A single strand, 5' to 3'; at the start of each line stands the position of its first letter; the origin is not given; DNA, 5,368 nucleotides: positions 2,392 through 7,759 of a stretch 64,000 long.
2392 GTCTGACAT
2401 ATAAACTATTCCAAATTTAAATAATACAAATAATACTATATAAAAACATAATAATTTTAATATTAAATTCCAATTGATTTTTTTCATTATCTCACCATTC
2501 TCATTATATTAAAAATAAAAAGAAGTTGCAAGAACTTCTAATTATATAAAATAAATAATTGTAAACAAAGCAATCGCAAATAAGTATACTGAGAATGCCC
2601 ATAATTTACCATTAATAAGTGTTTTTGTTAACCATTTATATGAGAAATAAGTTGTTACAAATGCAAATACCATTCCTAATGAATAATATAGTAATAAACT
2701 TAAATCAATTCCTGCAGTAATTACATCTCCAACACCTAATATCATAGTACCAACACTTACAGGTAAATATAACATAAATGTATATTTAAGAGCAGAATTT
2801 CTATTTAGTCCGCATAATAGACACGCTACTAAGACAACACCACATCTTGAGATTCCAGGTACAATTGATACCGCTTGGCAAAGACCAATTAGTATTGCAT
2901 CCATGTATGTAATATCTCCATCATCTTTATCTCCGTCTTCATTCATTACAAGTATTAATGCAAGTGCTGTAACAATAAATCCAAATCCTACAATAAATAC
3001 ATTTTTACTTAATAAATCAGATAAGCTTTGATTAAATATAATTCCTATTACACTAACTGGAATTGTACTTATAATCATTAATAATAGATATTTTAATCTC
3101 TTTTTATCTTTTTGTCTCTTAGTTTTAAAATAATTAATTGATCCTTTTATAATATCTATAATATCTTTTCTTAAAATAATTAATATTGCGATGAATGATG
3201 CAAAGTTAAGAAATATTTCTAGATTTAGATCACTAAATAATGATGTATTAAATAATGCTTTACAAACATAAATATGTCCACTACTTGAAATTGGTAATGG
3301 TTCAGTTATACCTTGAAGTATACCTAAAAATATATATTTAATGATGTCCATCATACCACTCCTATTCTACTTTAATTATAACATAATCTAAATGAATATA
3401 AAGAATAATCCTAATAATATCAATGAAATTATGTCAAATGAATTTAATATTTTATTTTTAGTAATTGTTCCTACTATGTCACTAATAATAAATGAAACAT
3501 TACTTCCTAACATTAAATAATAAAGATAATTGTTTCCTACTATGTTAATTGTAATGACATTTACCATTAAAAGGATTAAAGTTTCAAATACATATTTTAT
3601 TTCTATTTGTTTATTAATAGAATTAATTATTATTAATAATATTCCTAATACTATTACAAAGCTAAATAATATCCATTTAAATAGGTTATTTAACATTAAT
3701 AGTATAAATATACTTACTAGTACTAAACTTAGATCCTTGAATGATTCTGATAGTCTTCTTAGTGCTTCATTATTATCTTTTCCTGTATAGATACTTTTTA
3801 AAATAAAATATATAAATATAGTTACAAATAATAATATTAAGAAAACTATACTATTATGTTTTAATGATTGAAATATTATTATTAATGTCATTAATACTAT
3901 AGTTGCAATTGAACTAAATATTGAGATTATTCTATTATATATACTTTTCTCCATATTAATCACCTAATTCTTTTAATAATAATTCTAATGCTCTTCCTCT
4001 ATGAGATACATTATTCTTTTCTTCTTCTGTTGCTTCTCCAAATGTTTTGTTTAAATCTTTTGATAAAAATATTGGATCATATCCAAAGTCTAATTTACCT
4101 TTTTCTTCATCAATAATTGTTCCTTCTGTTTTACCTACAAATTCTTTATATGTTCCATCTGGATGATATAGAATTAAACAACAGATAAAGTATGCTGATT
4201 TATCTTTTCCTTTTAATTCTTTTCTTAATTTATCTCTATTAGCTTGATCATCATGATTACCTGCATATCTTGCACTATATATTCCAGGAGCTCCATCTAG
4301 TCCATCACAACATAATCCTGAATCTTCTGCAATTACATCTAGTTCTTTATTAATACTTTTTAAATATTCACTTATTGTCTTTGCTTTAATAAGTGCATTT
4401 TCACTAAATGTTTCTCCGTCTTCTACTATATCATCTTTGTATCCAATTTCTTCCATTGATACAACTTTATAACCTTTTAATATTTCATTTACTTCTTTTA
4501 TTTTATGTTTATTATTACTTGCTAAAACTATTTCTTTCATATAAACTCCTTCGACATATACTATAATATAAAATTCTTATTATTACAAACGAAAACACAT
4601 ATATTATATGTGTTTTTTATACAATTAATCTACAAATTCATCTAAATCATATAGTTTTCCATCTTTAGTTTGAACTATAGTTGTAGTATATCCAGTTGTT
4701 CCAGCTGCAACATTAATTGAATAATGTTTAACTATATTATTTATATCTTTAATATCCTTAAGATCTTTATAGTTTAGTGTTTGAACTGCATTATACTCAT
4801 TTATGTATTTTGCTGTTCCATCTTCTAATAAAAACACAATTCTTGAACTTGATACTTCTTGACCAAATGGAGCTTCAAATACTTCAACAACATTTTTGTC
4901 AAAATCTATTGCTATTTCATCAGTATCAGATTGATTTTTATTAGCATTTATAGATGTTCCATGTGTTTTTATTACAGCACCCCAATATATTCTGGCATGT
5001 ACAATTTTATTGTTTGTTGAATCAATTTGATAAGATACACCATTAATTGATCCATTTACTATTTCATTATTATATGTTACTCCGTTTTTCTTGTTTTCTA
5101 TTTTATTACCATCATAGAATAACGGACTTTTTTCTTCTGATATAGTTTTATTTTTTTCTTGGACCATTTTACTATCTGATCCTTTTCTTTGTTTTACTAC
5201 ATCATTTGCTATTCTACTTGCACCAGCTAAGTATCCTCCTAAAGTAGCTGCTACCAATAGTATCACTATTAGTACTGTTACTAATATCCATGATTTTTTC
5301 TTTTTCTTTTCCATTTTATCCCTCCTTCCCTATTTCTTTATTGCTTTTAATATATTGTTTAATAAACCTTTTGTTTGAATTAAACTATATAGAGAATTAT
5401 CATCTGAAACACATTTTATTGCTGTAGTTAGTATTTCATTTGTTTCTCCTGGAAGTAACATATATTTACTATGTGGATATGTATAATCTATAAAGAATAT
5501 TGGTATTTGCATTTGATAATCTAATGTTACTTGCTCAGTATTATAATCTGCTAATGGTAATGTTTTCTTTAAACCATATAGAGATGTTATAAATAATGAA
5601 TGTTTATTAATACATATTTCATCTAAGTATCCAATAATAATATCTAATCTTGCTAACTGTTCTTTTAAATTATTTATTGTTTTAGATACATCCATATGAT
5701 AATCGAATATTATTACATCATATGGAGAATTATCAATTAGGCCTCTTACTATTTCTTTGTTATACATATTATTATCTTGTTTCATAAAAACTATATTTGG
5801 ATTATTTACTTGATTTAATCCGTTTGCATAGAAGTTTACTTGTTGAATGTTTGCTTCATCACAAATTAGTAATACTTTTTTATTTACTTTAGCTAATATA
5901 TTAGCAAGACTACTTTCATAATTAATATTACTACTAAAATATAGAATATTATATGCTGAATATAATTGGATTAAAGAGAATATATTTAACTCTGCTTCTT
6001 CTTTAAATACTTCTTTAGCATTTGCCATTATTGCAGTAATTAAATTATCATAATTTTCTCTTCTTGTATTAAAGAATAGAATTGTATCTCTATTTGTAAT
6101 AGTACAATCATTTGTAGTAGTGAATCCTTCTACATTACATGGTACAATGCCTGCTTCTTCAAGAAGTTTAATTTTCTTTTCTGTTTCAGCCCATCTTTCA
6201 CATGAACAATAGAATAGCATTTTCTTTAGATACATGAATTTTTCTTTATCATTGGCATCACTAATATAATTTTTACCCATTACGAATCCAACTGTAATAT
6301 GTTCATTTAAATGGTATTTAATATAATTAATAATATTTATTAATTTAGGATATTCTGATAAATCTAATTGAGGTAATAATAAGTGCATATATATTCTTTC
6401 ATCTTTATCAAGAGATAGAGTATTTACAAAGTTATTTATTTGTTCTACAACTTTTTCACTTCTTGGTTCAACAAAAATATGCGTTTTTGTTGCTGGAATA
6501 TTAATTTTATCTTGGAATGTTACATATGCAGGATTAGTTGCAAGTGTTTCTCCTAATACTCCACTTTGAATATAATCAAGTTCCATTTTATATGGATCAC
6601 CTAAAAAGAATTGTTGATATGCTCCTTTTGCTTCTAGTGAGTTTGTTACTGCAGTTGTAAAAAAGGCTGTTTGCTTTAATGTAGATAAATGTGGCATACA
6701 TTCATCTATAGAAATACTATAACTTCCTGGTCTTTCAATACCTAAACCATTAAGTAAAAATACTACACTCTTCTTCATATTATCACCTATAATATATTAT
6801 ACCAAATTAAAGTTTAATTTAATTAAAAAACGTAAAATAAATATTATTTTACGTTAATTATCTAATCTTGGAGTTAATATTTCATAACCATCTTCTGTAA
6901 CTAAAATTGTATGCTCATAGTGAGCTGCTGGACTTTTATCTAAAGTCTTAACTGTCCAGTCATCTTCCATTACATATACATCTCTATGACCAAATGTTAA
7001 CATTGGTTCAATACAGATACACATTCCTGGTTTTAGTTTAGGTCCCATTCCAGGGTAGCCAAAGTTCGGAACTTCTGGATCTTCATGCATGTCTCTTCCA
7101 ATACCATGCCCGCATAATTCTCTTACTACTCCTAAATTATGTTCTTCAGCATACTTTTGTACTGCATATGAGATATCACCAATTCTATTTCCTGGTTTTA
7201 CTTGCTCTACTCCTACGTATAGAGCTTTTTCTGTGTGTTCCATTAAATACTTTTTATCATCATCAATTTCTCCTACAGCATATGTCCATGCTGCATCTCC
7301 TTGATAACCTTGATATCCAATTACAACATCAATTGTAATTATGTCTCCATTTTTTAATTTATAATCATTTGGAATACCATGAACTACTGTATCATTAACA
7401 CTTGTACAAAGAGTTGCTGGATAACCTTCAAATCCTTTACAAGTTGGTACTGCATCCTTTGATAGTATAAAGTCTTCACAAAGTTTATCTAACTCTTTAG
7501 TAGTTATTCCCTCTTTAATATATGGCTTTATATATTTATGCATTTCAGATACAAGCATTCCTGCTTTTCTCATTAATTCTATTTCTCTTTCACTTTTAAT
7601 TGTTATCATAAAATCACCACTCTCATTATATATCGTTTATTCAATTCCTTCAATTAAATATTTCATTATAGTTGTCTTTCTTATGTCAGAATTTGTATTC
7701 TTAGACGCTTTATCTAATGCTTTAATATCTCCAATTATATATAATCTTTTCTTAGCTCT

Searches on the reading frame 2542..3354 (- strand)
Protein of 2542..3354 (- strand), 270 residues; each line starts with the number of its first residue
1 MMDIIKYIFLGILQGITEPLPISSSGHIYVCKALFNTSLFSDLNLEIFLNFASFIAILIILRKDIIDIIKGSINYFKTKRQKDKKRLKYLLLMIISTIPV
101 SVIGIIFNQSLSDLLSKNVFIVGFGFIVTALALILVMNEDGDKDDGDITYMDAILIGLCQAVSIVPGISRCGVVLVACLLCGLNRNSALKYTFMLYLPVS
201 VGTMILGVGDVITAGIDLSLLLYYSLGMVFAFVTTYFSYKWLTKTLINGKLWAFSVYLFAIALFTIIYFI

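Call 60: search_protein_families(library=pfam, proteins=[window:2542-3354:-], max_evalue=0.0001)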
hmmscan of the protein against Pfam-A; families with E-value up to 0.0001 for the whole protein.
window:2542-3354:- (270 aa): 1 family
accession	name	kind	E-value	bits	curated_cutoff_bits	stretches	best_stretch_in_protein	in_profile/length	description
PF02673.24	BacA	-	2e-62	211.7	33.4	1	8-263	2-256/257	Bacitracin resistance protein BacA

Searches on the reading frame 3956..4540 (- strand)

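Call 60: search_protein_families(library=pfam, proteins=[window:3956-4540:-], max_evalue=0.0001)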
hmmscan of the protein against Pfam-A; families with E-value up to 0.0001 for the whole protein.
window:3956-4540:- (194 aa): 1 family
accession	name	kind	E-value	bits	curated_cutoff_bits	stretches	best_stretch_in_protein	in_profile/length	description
PF01725.21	Ham1p_like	-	6e-62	209.3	22.5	1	4-190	1-185/186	Ham1 family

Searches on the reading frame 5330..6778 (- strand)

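Call 34: search_protein_families(library=pfam, proteins=[window:5330-6778:-], max_evalue=0.001)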
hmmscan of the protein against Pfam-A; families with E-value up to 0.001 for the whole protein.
window:5330-6778:- (482 aa): 0 families

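Call 62: search_protein_families(library=pfam, proteins=[window:5330-6778:-], max_evalue=0.1)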
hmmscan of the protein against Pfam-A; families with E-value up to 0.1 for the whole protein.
window:5330-6778:- (482 aa): 1 family
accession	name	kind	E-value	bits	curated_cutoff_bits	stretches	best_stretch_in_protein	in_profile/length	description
PF06415.18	iPGM_N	-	0.043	13.7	27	1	109-269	40-212/217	BPG-independent PGAM N-terminus (iPGM_N)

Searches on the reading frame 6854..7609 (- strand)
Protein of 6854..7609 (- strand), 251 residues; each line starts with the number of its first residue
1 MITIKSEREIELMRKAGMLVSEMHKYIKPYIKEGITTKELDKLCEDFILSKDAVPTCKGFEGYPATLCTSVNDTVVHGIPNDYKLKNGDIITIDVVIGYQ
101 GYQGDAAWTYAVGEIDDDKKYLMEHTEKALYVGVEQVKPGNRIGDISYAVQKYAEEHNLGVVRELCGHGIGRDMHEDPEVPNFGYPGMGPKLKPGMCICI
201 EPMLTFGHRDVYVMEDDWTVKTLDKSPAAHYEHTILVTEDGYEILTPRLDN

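Call 60: search_protein_families(library=pfam, proteins=[window:6854-7609:-], max_evalue=0.0001)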
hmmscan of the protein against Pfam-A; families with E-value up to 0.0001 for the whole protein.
window:6854-7609:- (251 aa): 1 family
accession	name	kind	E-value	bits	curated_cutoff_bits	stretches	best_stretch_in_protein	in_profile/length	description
PF00557.29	Peptidase_M24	-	7.3e-53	179.9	23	1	11-239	1-208/208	Metallopeptidase family M24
